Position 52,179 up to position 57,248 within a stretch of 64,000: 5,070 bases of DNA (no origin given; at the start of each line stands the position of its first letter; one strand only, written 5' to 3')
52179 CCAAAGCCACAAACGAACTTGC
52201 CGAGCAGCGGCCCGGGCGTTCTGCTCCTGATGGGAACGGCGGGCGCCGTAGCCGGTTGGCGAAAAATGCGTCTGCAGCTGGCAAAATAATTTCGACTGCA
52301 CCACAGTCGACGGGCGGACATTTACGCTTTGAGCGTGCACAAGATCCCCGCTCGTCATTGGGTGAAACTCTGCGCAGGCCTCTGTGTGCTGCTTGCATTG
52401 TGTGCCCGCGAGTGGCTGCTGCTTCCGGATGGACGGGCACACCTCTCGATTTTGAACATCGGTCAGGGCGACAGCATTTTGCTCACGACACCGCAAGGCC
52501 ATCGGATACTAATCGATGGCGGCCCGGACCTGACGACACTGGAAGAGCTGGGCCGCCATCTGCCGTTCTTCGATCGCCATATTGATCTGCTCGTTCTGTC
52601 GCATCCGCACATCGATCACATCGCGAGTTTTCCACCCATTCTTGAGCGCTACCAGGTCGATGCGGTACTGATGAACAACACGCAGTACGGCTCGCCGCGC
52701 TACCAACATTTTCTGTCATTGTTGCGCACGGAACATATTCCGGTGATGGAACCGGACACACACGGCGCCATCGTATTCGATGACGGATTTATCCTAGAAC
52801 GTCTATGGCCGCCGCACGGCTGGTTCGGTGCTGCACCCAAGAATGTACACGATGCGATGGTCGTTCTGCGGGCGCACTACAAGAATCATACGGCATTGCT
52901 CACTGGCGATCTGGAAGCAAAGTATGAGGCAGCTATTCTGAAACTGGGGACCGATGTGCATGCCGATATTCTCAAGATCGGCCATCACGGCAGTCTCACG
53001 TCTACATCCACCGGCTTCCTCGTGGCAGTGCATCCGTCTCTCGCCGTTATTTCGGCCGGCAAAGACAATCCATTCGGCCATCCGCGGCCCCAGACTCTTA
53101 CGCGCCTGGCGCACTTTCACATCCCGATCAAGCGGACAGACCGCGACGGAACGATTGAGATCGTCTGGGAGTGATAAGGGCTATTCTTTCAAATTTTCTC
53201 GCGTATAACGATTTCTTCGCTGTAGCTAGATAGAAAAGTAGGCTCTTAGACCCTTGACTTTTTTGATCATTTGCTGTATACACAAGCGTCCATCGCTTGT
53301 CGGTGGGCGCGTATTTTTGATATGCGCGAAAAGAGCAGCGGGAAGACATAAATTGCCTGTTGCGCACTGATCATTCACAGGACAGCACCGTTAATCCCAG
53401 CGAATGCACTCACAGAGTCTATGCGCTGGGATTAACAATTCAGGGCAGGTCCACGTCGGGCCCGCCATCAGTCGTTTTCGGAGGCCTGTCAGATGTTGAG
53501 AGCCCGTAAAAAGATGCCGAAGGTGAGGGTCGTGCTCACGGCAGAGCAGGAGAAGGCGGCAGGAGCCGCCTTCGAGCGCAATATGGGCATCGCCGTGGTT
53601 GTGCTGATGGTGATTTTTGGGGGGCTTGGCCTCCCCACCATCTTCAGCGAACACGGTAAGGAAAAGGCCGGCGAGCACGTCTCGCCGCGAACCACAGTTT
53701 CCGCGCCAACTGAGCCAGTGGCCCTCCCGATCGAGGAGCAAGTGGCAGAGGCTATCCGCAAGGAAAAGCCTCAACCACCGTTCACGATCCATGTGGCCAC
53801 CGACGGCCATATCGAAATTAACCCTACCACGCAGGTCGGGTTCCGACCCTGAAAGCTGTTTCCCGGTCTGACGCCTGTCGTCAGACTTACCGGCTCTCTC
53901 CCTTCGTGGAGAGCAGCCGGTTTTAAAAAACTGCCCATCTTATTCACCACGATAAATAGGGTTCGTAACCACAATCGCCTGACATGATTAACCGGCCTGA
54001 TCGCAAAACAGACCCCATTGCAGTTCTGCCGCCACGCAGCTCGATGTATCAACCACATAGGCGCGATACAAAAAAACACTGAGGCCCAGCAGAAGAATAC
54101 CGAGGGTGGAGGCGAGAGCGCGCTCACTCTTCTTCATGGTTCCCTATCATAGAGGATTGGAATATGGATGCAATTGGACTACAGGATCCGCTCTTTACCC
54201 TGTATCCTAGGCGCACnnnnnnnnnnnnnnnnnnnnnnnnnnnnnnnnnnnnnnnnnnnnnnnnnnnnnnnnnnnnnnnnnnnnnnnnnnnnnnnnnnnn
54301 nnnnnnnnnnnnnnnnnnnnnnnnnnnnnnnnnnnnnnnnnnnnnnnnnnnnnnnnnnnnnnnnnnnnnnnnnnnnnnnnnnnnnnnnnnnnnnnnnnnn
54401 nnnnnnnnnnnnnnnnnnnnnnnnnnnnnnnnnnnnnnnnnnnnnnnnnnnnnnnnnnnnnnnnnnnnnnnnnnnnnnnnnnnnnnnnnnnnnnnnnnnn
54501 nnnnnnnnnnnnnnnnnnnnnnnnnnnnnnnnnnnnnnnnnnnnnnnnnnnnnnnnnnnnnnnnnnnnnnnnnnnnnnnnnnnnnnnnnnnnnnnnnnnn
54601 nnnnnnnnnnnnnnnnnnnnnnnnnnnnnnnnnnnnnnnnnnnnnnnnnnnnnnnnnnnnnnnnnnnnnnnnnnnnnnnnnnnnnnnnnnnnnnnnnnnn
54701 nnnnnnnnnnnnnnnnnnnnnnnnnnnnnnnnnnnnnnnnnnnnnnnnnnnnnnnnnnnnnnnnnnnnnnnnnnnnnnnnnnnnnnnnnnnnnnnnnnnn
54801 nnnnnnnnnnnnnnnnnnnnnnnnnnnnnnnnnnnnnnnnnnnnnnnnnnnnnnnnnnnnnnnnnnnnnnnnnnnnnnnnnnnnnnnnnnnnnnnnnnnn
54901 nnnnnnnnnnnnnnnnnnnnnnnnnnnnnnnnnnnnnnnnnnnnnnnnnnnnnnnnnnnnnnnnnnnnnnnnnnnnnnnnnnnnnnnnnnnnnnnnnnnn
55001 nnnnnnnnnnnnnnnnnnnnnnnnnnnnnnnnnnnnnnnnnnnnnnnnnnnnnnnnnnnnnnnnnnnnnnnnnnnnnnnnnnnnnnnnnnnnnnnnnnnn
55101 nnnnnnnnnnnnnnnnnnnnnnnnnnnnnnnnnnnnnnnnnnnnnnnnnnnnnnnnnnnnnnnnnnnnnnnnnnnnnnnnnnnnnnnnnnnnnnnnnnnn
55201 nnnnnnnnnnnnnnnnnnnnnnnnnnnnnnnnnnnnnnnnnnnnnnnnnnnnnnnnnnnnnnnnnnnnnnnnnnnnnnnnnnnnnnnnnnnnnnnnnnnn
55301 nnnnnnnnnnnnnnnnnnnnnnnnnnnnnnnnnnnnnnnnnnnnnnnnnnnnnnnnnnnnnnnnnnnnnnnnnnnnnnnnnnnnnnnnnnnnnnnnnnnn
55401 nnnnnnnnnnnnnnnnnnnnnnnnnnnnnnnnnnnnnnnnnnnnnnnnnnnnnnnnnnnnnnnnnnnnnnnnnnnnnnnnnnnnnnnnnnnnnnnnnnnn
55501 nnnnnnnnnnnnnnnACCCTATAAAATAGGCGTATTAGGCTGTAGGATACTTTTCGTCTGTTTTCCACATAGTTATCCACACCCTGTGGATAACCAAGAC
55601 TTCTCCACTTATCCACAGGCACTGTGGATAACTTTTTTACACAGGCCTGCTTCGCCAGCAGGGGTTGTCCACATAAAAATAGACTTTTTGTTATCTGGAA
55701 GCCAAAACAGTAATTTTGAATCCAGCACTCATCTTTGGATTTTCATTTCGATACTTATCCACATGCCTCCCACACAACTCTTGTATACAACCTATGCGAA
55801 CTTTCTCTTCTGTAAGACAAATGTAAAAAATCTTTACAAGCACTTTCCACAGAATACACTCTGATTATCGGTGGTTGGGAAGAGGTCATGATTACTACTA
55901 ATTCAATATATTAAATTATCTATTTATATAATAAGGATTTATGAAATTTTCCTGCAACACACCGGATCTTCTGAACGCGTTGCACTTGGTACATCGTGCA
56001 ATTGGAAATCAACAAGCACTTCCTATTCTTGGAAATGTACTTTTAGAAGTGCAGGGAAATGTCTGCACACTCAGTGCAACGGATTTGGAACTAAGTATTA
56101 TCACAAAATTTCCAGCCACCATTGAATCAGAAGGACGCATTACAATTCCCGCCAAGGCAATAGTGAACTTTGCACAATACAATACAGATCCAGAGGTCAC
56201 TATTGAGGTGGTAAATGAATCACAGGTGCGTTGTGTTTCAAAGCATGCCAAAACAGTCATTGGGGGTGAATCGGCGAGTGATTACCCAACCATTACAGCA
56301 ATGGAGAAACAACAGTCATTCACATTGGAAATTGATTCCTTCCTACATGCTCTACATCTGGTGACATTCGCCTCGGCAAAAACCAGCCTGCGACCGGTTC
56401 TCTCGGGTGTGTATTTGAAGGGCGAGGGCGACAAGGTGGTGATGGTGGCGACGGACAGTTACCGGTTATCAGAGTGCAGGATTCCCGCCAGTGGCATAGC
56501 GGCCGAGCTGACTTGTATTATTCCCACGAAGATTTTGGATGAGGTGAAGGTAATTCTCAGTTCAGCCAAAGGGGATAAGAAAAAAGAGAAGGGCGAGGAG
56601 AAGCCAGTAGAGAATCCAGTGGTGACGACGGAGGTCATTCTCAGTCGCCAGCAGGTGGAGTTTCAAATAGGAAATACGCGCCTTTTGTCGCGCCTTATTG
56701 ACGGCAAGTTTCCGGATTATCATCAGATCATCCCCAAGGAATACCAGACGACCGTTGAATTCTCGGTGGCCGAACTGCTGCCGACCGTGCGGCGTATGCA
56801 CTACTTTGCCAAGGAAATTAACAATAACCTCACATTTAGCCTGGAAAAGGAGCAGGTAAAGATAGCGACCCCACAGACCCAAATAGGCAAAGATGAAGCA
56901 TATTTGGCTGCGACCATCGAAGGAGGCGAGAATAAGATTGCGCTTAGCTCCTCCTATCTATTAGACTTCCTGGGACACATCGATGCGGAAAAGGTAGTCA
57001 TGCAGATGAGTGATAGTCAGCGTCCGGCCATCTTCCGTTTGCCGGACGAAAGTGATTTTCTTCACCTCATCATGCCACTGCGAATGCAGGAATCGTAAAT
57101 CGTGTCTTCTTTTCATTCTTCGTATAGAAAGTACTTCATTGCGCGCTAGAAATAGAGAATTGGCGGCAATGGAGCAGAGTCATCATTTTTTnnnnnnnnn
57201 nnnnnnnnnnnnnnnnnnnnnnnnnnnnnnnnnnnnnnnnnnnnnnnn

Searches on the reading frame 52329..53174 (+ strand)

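Call 39: search_protein_families(library=pfam, proteins=[window:52329-53174:+], max_evalue=0.0001)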
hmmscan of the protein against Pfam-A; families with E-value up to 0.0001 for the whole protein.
window:52329-53174:+ (281 aa): 2 families
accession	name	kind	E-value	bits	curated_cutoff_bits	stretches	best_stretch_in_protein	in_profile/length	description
PF00753.33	Lactamase_B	-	1.1e-09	39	22.7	1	45-227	4-178/196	Metallo-beta-lactamase superfamily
PF12706.13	Lactamase_B_2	-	1.9e-06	28.1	27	1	58-113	1-61/200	Beta-lactamase superfamily domain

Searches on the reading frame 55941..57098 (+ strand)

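Call 39: search_protein_families(library=pfam, proteins=[window:55941-57098:+], max_evalue=0.0001)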
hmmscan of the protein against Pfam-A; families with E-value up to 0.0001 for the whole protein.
window:55941-57098:+ (385 aa): 3 families
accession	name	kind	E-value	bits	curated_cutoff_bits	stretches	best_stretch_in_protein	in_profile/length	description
PF02767.21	DNA_pol3_beta_2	-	1.6e-29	102.9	27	2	129-259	2-116/116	DNA polymerase III beta subunit, central domain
PF00712.24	DNA_pol3_beta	-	1.4e-28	99.8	24.4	1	1-118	1-119/120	DNA polymerase III beta subunit, N-terminal domain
PF02768.20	DNA_pol3_beta_3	-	1.4e-20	73.8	27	1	262-381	2-121/121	DNA polymerase III beta subunit, C-terminal domain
